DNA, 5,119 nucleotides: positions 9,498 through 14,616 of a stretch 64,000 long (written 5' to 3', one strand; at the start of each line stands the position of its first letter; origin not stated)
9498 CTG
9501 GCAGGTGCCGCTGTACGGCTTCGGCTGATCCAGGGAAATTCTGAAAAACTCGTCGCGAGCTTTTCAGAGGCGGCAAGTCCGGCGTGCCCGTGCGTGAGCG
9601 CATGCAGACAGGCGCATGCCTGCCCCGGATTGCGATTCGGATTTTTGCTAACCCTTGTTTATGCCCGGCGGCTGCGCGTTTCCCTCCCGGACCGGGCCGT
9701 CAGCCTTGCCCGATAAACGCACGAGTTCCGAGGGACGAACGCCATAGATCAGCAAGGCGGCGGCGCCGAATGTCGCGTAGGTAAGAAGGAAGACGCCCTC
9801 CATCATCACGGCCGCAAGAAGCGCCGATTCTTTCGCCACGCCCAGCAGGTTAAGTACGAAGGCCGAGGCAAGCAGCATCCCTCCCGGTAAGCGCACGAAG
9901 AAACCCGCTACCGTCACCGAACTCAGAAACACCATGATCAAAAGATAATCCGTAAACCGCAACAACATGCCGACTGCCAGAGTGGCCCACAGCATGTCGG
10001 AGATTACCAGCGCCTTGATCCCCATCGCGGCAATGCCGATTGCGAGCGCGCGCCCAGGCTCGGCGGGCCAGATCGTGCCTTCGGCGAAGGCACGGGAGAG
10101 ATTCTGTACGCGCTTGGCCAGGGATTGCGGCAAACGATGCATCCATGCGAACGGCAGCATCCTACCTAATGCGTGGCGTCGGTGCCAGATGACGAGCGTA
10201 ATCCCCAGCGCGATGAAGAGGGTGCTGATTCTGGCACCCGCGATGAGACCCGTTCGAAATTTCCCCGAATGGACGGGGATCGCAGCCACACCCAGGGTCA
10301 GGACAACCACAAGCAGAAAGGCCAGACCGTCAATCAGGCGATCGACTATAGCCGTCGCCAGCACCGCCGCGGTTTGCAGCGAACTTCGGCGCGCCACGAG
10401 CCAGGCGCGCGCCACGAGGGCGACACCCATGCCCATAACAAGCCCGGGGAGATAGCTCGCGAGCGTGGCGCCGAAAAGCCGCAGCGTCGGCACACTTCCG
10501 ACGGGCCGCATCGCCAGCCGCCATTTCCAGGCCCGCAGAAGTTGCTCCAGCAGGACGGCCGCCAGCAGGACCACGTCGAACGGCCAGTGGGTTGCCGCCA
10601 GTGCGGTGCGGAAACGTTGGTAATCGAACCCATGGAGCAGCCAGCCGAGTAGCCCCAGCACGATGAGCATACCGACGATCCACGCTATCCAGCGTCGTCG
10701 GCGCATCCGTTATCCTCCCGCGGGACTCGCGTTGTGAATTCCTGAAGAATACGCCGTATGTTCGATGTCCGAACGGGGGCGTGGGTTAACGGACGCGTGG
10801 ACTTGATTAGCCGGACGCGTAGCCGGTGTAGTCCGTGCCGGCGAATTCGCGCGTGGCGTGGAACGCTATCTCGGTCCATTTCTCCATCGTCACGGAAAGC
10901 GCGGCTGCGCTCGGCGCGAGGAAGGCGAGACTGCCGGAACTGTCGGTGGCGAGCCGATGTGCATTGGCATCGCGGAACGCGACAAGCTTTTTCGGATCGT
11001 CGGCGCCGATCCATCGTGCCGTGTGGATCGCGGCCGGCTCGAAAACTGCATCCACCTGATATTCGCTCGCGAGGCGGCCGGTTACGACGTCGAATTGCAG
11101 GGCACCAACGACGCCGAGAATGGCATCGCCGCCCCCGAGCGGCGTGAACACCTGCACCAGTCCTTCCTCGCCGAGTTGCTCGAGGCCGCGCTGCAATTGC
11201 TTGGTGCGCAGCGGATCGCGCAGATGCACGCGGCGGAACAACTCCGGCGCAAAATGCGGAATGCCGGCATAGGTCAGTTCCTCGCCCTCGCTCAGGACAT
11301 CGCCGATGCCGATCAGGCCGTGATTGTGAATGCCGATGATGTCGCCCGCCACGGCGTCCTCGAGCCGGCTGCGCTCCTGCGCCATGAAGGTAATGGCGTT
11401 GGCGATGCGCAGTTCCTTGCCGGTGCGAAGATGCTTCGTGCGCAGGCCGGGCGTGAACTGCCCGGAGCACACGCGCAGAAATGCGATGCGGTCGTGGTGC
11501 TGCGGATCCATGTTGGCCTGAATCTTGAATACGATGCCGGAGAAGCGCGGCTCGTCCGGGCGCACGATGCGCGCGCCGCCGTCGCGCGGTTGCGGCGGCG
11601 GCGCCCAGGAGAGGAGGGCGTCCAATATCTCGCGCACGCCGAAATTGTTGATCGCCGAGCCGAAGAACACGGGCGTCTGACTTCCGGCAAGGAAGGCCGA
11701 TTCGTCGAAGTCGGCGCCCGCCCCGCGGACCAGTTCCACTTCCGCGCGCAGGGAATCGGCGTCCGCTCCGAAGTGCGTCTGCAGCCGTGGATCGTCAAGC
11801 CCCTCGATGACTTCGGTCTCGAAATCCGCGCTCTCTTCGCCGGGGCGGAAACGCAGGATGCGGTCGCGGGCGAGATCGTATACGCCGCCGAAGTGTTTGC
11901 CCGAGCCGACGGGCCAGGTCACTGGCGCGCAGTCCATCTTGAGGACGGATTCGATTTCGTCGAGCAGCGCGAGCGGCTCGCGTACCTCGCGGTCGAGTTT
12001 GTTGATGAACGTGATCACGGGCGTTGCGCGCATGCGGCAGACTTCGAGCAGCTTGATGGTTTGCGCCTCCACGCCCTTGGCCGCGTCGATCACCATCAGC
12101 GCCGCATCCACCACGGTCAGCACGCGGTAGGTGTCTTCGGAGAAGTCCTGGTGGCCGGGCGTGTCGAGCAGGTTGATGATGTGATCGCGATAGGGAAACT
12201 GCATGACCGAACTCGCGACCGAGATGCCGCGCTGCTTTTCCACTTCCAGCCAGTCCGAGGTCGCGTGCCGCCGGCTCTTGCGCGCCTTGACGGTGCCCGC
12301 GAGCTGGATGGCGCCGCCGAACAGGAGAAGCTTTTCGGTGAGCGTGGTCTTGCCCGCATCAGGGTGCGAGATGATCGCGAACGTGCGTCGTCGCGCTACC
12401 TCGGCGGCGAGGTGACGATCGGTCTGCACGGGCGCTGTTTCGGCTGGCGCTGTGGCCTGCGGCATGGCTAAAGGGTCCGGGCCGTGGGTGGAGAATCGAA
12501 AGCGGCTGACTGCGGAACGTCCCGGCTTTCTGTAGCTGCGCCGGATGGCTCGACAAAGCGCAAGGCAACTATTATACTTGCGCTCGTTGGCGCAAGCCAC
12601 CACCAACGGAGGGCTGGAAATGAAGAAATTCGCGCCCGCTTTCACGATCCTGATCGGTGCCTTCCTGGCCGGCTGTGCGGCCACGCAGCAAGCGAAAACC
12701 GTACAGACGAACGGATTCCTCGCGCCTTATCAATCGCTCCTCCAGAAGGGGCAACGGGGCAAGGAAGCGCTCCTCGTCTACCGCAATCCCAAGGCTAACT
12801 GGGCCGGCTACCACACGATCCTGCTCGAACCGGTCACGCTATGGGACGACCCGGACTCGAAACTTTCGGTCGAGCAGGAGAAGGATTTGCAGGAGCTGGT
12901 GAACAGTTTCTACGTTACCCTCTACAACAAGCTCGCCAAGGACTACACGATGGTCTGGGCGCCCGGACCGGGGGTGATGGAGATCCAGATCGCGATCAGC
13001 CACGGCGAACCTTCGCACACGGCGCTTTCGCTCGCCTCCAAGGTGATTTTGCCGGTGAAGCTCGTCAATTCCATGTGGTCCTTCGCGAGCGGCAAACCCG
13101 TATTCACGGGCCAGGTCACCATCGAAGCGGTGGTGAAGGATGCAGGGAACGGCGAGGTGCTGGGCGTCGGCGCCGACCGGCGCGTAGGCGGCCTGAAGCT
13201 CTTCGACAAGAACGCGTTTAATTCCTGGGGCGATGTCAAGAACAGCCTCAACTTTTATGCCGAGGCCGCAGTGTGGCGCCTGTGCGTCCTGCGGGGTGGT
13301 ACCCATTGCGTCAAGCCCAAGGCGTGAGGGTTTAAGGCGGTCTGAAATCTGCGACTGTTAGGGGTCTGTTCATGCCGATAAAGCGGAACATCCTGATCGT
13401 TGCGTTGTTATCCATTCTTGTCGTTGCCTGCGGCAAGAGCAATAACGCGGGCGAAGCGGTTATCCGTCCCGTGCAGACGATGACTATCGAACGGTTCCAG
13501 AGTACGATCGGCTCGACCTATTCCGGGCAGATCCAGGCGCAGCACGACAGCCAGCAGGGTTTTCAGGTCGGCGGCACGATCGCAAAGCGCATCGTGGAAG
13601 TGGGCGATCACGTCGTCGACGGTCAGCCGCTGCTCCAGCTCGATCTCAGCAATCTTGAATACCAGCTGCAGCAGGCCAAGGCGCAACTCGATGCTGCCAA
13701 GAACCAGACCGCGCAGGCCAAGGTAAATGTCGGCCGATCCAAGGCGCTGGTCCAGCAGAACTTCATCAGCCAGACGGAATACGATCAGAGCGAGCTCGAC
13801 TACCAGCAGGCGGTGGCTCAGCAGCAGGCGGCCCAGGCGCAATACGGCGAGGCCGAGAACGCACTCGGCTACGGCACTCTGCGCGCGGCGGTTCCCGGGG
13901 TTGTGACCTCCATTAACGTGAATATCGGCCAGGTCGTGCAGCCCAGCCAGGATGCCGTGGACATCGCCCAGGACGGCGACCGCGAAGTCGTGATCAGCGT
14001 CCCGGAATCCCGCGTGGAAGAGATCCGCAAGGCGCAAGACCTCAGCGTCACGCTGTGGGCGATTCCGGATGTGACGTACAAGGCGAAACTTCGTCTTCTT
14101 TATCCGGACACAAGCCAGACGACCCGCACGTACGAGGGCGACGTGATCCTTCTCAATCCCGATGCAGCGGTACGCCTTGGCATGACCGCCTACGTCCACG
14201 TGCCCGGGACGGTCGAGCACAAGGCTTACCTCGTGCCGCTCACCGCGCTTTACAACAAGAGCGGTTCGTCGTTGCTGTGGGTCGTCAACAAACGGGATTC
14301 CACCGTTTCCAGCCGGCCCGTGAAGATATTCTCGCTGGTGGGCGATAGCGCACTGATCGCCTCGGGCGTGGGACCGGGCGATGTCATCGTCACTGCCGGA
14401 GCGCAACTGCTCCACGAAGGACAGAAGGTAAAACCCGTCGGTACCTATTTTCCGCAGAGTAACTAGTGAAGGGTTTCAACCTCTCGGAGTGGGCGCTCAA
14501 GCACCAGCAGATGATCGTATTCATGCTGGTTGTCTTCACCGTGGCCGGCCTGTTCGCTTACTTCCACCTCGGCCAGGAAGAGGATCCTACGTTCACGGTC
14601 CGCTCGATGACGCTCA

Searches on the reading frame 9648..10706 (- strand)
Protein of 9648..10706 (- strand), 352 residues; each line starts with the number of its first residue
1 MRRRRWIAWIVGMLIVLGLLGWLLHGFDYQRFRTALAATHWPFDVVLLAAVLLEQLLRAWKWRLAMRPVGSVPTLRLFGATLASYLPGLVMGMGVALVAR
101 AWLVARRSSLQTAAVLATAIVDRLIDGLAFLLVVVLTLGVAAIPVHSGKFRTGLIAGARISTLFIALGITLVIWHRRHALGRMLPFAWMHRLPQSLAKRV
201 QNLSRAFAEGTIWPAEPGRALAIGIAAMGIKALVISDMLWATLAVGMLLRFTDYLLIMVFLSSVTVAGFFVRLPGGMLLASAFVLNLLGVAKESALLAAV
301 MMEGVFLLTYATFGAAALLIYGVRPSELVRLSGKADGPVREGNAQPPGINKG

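Call 53: search_protein_families(library=pfam, proteins=[window:9648-10706:-], max_evalue=0.0001)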
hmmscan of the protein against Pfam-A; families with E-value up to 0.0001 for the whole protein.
window:9648-10706:- (352 aa): 1 family
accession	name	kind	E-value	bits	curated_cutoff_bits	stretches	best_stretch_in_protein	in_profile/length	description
PF03706.18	LPG_synthase_TM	-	7.9e-20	71.9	33.4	1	9-313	1-301/302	Lysylphosphatidylglycerol synthase TM region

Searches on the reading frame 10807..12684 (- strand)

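Call 53: search_protein_families(library=pfam, proteins=[window:10807-12684:-], max_evalue=0.0001)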
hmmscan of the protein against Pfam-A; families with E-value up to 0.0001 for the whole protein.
window:10807-12684:- (625 aa): 5 families
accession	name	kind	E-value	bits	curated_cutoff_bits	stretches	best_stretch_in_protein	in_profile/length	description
PF00009.33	GTP_EFTU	-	3.2e-50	170.8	26.5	1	98-362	2-187/188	Elongation factor Tu GTP binding domain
PF16658.11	RF3_C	-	1.6e-41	141.6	40.1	1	472-599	1-131/132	Class II release factor RF3, C-terminal domain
PF22042.2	EF-G_D2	-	1.9e-20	73.2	27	1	381-466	2-83/84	Elongation factor G domain 2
PF03144.31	GTP_EFTU_D2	-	4.3e-06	27.5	30.3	1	399-464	2-72/73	Elongation factor Tu domain 2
PF01926.29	MMR_HSR1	-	5.2e-06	27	21.9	1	102-229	2-113/113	50S ribosome-binding GTPase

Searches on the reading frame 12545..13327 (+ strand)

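Call 53: search_protein_families(library=pfam, proteins=[window:12545-13327:+], max_evalue=0.0001)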
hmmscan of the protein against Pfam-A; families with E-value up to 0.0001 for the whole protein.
window:12545-13327:+ (260 aa): 1 family
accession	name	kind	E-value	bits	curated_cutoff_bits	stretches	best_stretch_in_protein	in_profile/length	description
PF11769.13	DUF3313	-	3.7e-36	125.1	26.1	1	55-240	2-185/187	Protein of unknown function (DUF3313)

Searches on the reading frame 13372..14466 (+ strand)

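Call 53: search_protein_families(library=pfam, proteins=[window:13372-14466:+], max_evalue=0.0001)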
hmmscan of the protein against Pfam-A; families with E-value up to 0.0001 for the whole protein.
window:13372-14466:+ (364 aa): 3 families
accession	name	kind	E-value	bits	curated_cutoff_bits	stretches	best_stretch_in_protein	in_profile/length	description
PF16576.10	HlyD_D23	-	6.3e-20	71.8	30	1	53-273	11-214/214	Barrel-sandwich domain of CusB or HlyD membrane-fusion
PF13437.12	HlyD_3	-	9.5e-13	49.3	22.2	1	169-263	1-96/106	HlyD family secretion protein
PF02321.23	OEP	-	1.9e-05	25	22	1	88-165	105-182/187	Outer membrane efflux protein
